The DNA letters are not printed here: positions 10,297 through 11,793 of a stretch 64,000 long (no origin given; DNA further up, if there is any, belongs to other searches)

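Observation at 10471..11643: The cargo is an orphan class II Fic AMPylator with an intact active site and an in-cis inhibitory helix, with no partner gene.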

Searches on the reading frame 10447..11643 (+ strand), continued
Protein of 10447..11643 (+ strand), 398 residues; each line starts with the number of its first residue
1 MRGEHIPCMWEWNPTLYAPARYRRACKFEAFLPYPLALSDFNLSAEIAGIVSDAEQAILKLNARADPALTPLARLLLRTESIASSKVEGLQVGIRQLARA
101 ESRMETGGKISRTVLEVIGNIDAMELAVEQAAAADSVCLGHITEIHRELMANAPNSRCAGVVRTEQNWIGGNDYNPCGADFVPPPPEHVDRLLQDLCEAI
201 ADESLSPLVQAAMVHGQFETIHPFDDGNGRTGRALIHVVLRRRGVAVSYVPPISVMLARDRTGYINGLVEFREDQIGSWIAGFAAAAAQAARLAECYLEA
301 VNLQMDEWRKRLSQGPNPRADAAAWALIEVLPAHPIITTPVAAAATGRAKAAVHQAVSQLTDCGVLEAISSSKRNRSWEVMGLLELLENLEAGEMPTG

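Call 49: search_protein_representatives(protein=window:10447-11643:+)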
Query: 398 residues. Proteins with E-value up to 0.001 (for the whole library): 12055; up to 1e-10: 4103; up to 1e-30: 789. The best 150 are listed.
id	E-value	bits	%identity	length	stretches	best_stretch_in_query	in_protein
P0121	3.8e-155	533.5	62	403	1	1-397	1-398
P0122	8.0e-134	463.3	55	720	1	9-397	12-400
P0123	5.4e-131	454.0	58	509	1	1-392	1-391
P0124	1.8e-125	435.8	57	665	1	43-393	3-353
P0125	3.8e-119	415.0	54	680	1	35-393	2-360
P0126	1.1e-112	393.7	62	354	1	5-302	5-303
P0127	4.0e-106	372.2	51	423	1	21-390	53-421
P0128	4.7e-102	358.8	58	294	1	7-298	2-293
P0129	8.3e-100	351.4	46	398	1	9-394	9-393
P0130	7.8e-98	344.9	44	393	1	1-389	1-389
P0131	1.6e-97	343.8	64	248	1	4-247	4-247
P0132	1.9e-94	333.7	43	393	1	12-391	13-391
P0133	5.7e-94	332.2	44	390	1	1-390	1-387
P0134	1.3e-91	324.4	48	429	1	10-394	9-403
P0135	2.8e-91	323.3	41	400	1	3-396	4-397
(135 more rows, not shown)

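Call 52: search_dna_similar(query=window:10447-11640:+, collection=plasmids, mode=protein, max_rows=15)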
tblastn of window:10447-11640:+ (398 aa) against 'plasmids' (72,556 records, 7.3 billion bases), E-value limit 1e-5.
Records with a match: 951; places in all: 1009; records where one place covers at least 80% of the query: 32.
Best place of each record, by identity: <60% 951.
By first word of the organism name: Salmonella 161; Pseudomonas 124; Piscirickettsia 78; Sinorhizobium 58; Phaeobacter 57; Agrobacterium 47; Rhizobium 42; Acetobacter 13; Thermus 12; Citrobacter 12; and 143 more.
By predicted mobility (MOB-suite, as given by PLSDB): non-mobilizable 547; conjugative 324; mobilizable 80.
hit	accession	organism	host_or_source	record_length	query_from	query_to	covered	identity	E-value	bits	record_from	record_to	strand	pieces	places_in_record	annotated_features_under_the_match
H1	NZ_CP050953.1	Rhodococcus sp. DMU1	cell culture,activated sludge in our lab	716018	11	381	93%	36.2%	1e-41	164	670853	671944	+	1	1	Fic family protein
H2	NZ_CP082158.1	Rhodococcus opacus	bacterial isolate,soil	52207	4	378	94%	35.6%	1e-40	161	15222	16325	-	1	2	Fic family protein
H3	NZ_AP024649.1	Arthrobacter sp. StoSoilB13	-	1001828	10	382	94%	35.6%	1e-35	146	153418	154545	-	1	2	none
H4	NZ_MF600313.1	Mycolicibacterium sp. CBMA 213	Soil,soil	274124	27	378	88%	37.5%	2e-40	160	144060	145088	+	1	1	Fic family protein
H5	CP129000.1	Rhodococcus opacus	sludge,sludge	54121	4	378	94%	35.1%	5e-40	159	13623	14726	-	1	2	Fic family protein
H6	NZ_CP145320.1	Rhodococcus ruber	-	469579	2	378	95%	34.9%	1e-39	158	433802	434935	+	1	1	Fic family protein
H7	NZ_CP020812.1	Mycobacterium dioxanotrophicus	Single cell,river sediment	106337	23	369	87%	37.5%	4e-37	150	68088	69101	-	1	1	Fic family protein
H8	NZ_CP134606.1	Streptomyces sp. ITFR-21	Ips typographus,whole organism,Ips ...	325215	25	378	89%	35.2%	1e-41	163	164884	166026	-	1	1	Fic family protein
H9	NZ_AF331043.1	Arthrobacter keyseri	-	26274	28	378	88%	34.2%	8e-34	140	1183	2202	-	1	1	Fic family protein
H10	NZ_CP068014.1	Paenarthrobacter ureafaciens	cell culture,in the nicotine environment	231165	28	378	88%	34.2%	8e-34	140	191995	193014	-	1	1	Fic family protein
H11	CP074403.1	Nocardiopsis eucommiae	Whole organism,soil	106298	8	331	81%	35.7%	2e-46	177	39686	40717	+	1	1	Fic family protein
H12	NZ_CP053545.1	Paenarthrobacter sp. YJN-5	cell culture,soil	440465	5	378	94%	30.9%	1e-31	134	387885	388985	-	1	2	Fic family protein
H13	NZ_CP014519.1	Sinomonas atrocyanea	cell culture,contaminant from air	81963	24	378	89%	32.1%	2e-30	130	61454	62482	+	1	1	Fic family protein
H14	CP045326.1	Mycobacterium sp. THAF192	pure culture,Surface of a polyethylene ...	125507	80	378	75%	37.5%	2e-40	160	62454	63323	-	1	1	Adenosine monophosphate-protein transferase SoFic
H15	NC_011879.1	Pseudarthrobacter chlorophenolicus A6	-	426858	10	378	93%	29.6%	5e-26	117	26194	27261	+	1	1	Fic family protein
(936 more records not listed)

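Call 53: search_dna_similar(query=window:10447-11640:+, collection=phages, mode=protein, max_rows=15)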
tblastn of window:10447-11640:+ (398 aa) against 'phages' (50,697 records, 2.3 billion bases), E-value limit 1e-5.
Records with a match: 20; places in all: 20; records where one place covers at least 80% of the query: 0.
Best place of each record, by identity: <60% 20.
By first word of the organism name: Streptococcus 11; Bacteriophage 3; Brochothrix 2; Clostridioides 2; Mycobacterium 1; Syntrophomonadaceae 1.
By host as written in the record: - 3; Streptococcus pyogenes MGAS315 2; Brochothrix thermosphacta 2; Streptococcus thoraltensis DSM_12221 1; Streptococcus halotolerans HTS9 1; Streptococcus pyogenes GA03799 1; Streptococcus pyogenes ERR111845 1; Streptococcus pyogenes ERR111888 1; and 8 more.
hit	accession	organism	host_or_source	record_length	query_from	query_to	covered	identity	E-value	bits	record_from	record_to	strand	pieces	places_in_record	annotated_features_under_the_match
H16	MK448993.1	Streptococcus phage Javan616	Streptococcus thoraltensis DSM_12221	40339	80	280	51%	28.4%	2e-9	66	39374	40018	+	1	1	MloA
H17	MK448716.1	Streptococcus phage Javan249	Streptococcus halotolerans HTS9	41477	80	272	48%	29.3%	2e-10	69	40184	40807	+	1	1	MloA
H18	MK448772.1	Streptococcus phage Javan483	Streptococcus pyogenes GA03799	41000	80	268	47%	29.2%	7e-12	73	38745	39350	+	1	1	MloA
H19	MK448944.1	Streptococcus phage Javan452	Streptococcus pyogenes ERR111845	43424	80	268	47%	29.2%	7e-12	73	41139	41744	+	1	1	MloA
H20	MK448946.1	Streptococcus phage Javan456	Streptococcus pyogenes ERR111888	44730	80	268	47%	29.2%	8e-12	73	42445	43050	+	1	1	MloA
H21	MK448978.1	Streptococcus phage Javan532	Streptococcus pyogenes SSI-1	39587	80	268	47%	29.2%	1e-11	72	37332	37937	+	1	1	MloA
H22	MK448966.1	Streptococcus phage Javan508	Streptococcus pyogenes MGAS315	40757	80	268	47%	29.2%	1e-11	72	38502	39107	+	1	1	MloA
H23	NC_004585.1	Streptococcus phage 315.2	Streptococcus pyogenes MGAS315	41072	80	268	47%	29.2%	1e-11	72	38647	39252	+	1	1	hypothetical protein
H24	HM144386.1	Brochothrix phage BL3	Brochothrix thermosphacta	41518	80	268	47%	28.8%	1e-8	63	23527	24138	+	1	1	gp26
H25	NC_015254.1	Brochothrix phage BL3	Brochothrix thermosphacta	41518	80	268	47%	28.8%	1e-8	63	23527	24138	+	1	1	gp26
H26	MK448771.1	Streptococcus phage Javan481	Streptococcus pyogenes ERR485801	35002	80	268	47%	28.7%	3e-11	71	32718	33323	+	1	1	MloA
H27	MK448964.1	Streptococcus phage Javan502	Streptococcus pyogenes MGAS10750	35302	80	268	47%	28.7%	3e-11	71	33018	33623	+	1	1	MloA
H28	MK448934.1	Streptococcus phage Javan422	Streptococcus porci DSM_23759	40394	84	271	47%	26.6%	7e-8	61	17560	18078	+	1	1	Huntingtin interacting protein E-like protein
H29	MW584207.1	Mycobacterium phage prophiGD12-2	Mycobacterium abscessus GD12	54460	150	279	33%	32.8%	9e-8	61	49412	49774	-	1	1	82: Fic family protein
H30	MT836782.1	Bacteriophage sp.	human fecal samples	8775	142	279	35%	30.6%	3e-9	65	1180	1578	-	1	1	record has no annotation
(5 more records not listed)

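Call 56: predict_structure(alignment_id=A4)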
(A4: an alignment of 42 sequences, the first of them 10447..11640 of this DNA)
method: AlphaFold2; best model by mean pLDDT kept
length: 398 residues; sequences in the alignment: 42
mean_pLDDT: 89.1   pTM: 0.87
mean pLDDT of the five models: 89.1, 86.3, 86.0, 85.6, 81.4
residues with pLDDT >= 90: 226; 70-90: 161; 50-70: 11; < 50: 0
segments of 3 or more residues with pLDDT < 50: none
pLDDT, mean of each block of 10 residues (from residue 1): 90 89 91 88 91 96 81 83 82 88 84 90 89 87 94 89 89 87 94 95 92 95 87 93 90 92 92 93 97 93 91 72 88 89 90 91 89 79 91 85
secondary structure, 60 per line:
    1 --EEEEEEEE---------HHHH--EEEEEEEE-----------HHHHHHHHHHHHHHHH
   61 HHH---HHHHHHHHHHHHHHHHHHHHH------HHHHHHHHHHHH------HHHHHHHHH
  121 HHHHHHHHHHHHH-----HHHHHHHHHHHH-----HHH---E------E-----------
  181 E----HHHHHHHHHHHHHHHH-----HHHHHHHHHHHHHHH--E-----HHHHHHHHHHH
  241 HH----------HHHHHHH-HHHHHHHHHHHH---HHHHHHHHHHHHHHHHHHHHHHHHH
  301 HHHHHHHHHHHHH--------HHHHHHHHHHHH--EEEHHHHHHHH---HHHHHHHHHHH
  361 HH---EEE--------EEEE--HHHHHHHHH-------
elements in order: E3-10 H20-23 E26-33 H45-63 H67-87 H94-105 H112-133 H139-150 H186-201 H207-221 H230-242 H253-259 H261-272 H276-313 H322-333 E336-338 H339-346 H350-362 E366-368 E377-380 H383-391

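Call 59: fold_search(model_id=the predicted structure, library=pdb)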
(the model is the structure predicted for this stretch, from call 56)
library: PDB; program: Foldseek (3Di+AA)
matches with E <= 10: 911; with E <= 0.001: 45
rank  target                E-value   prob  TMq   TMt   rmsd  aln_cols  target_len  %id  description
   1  7cb8_A                2.6e-21  1.00  0.87  0.88   2.6       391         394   32  Structure of a FIC-domain protein from Mycobacterium marinum in complex with CDP (released 2021-08-18)
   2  7cb8_B                6.4e-21  1.00  0.87  0.88   2.7       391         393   33  Structure of a FIC-domain protein from Mycobacterium marinum in complex with CDP (released 2021-08-18)
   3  3eqx_B                2.0e-12  1.00  0.76  0.82   4.1       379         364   20  CRYSTAL STRUCTURE OF A FIC FAMILY PROTEIN (SO_4266) FROM SHEWANELLA ONEIDENSIS AT 1.6 A RESOLUTION (released 2008-10-14)
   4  3zcn_A                2.1e-12  1.00  0.76  0.82   4.0       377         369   20  Fic protein from SHEWANELLA ONEIDENSIS in complex with ATP (released 2013-06-19)
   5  3zec_B                2.9e-12  1.00  0.75  0.80   4.3       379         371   20  Fic protein from SHEWANELLA ONEIDENSIS (E73G mutant) in complex with AMPPNP (released 2013-06-19)
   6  3eqx_A                6.6e-12  1.00  0.71  0.77   4.3       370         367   19  CRYSTAL STRUCTURE OF A FIC FAMILY PROTEIN (SO_4266) FROM SHEWANELLA ONEIDENSIS AT 1.6 A RESOLUTION (released 2008-10-14)
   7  3zec_A                8.2e-12  1.00  0.71  0.77   4.3       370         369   19  Fic protein from SHEWANELLA ONEIDENSIS (E73G mutant) in complex with AMPPNP (released 2013-06-19)
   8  7xux_A                1.8e-10  1.00  0.61  0.66   7.7       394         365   19  Crystal structure of a FIC domain containnig protein (released 2022-12-21)
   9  7xux_B                6.9e-10  1.00  0.59  0.64   8.3       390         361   19  Crystal structure of a FIC domain containnig protein (released 2022-12-21)
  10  8cil_A                1.4e-09  1.00  0.58  0.62   9.0       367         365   19  Crystal structure of Coxiella burnetii Fic protein 2 (released 2023-11-15)
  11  4rgl                  1.5e-09  1.00  0.54  0.64   9.5       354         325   20  Crystal structure of a Fic family protein (Dde_2494) from Desulfovibrio desulfuricans G20 at 2.70 A resolution (released 2014-10-29)
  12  8cil_B                3.9e-09  1.00  0.57  0.63   9.7       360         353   19  Crystal structure of Coxiella burnetii Fic protein 2 (released 2023-11-15)
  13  6i7l                  7.2e-08  1.00  0.50  0.59   3.7       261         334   23  Crystal structure of monomeric FICD mutant L258D complexed with MgAMP-PNP (released 2019-09-25)
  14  6i7k                  1.5e-07  1.00  0.49  0.57   3.7       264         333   24  Crystal structure of monomeric FICD mutant L258D complexed with MgATP (released 2019-09-25)
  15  6i7g_B                3.1e-07  1.00  0.51  0.59   3.5       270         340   23  Crystal structure of dimeric wild type FICD complexed with ATP (released 2019-09-25)
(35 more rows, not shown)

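Call 64: search_protein_families(library=pfam, alignment_id=A5, max_evalue=0.00001)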
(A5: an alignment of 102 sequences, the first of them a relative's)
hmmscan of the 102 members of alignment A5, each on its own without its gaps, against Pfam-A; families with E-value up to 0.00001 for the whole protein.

A. member 1, L001:6348-7874:+ (509 aa): 1 family
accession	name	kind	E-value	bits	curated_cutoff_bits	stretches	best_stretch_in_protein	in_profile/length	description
PF00144.29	Beta-lactamase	-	2.3e-19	70.2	27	1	200-477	16-307/329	Beta-lactamase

B. families by the number of members that match (of 102 scanned): 90 families (the first 25 are shown)
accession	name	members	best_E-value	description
PF00069.31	Pkinase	3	3.1e-49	Protein kinase domain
PF07676.18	PD40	3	7.7e-41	WD40-like Beta Propeller Repeat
PF07714.23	PK_Tyr_Ser-Thr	3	1.4e-31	Protein tyrosine and serine/threonine kinase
PF22016.2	DUF6933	2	3.6e-25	Domain of unknown function (DUF6933)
PF13280.12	WYL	2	4.2e-21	WYL domain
PF00930.27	DPPIV_N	2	5.9e-17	Dipeptidyl peptidase IV (DPP IV) N-terminal region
PF09995.15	MPAB_Lcp_cat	2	3.7e-16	ER-bound oxygenase mpaB/B'/Rubber oxygenase, catalytic domain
PF01850.27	PIN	2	3.1e-14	PIN domain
PF08378.17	NERD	2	5.2e-13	Nuclease-related domain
PF25174.1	Beta-prop_THOC3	2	3.9e-08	THOC3 beta-propeller domain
PF00871.23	Acetate_kinase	1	1.2e-109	Acetokinase family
PF00285.26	Citrate_synt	1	3.3e-105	Citrate synthase, C-terminal domain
PF00899.27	ThiF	1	8e-83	ThiF family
PF00682.25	HMGL-like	1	4.9e-74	HMGL-like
PF00291.31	PALP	1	1.2e-67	Pyridoxal-phosphate dependent enzyme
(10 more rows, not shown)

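Call 65: search_protein_families(library=padloc, alignment_id=A5, max_evalue=1e-10)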
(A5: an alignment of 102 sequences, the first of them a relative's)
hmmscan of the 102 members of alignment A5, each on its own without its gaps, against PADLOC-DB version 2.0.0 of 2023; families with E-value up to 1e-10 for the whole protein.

A. member 1, L001:6348-7874:+ (509 aa): 0 families

B. families by the number of members that match (of 102 scanned): 78 families (the first 25 are shown)
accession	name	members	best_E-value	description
PDLC03920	MkoA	4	2.2e-32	-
PDLC04043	PD-T4-6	3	1.3e-87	-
PDLC04042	PD-T4-6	3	1.7e-87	-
PDLC04061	PD-T4-6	3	6.1e-87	-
PDLC04053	PD-T4-6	3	1.3e-82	-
PDLC04039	PD-T4-6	3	7.5e-78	-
PDLC04060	PD-T4-6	3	9.9e-76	-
PDLC04047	PD-T4-6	3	1.3e-75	-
PDLC04054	PD-T4-6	3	1.3e-71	-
PDLC04052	PD-T4-6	3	2.5e-70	-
PDLC04138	mad6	3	2.8e-68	mads_6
PDLC04057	PD-T4-6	3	5.9e-66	-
PDLC04048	PD-T4-6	3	1.3e-64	-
PDLC04041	PD-T4-6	3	1.8e-63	-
PDLC04040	PD-T4-6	3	4.5e-58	-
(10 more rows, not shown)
